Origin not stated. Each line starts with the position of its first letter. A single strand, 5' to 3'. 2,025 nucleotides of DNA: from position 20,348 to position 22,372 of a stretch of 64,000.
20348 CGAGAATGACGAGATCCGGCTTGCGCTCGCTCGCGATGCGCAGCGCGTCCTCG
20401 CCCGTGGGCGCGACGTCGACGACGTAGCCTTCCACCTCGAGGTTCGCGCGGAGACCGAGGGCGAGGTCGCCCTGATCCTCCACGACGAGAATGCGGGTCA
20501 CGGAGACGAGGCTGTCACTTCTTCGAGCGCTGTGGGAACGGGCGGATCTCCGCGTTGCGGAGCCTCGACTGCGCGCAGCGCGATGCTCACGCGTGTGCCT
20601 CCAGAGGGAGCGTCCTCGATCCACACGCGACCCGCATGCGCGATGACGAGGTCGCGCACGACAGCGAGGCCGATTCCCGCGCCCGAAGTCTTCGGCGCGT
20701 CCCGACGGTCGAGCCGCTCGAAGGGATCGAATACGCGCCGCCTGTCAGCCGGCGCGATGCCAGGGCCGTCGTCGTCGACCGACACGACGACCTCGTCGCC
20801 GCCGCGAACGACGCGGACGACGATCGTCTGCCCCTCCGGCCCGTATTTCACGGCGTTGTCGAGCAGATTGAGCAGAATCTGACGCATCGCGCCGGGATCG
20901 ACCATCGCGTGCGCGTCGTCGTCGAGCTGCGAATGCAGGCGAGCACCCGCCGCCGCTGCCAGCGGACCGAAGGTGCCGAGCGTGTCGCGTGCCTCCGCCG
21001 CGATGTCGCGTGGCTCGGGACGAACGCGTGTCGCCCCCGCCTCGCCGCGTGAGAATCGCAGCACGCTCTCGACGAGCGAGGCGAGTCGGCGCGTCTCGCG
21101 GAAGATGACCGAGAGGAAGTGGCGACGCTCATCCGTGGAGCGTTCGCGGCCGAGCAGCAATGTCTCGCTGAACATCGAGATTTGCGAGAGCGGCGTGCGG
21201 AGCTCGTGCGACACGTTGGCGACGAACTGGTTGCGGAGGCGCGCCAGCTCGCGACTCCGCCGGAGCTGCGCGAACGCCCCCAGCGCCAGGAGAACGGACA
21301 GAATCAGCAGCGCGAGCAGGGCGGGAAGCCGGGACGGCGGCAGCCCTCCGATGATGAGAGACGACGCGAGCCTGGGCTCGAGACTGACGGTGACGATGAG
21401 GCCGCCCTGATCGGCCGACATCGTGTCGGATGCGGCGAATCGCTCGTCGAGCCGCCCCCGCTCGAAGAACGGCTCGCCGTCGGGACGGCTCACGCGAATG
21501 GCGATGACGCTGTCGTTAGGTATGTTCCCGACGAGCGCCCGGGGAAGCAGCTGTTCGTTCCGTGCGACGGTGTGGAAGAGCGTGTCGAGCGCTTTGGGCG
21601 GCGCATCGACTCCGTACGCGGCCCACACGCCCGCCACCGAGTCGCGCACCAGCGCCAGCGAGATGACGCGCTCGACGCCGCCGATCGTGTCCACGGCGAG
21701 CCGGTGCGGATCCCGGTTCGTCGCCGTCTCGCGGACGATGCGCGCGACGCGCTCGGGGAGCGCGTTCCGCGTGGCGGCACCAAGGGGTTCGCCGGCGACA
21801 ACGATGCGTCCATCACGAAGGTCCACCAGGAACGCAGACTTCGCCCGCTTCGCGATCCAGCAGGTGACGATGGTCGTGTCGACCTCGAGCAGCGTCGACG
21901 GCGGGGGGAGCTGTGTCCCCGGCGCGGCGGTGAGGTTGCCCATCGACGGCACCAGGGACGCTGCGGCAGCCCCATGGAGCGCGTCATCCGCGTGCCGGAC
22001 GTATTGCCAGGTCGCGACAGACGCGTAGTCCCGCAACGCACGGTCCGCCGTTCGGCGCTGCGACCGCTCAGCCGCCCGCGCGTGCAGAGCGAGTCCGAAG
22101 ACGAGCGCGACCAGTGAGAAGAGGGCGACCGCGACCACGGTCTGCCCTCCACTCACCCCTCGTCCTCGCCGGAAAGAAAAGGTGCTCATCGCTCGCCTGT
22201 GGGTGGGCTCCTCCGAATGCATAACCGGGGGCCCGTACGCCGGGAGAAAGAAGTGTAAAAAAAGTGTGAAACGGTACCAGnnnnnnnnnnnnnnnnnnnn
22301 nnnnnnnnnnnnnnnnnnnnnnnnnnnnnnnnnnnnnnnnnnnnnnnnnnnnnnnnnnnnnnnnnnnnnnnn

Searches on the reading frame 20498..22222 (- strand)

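Call 89: search_protein_families(library=pfam, proteins=[window:20498-22222:-], max_evalue=0.00001)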
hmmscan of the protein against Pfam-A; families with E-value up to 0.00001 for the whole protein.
window:20498-22222:- (574 aa): 2 families
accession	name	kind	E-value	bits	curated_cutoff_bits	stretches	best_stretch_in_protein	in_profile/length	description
PF02518.31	HATPase_c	-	3.7e-28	98.6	26.4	1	442-550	2-108/111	Histidine kinase-, DNA gyrase B-, and HSP90-like ATPase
PF00512.31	HisKA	-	6.4e-19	68.2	26.9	1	330-396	2-66/66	His Kinase A (phospho-acceptor) domain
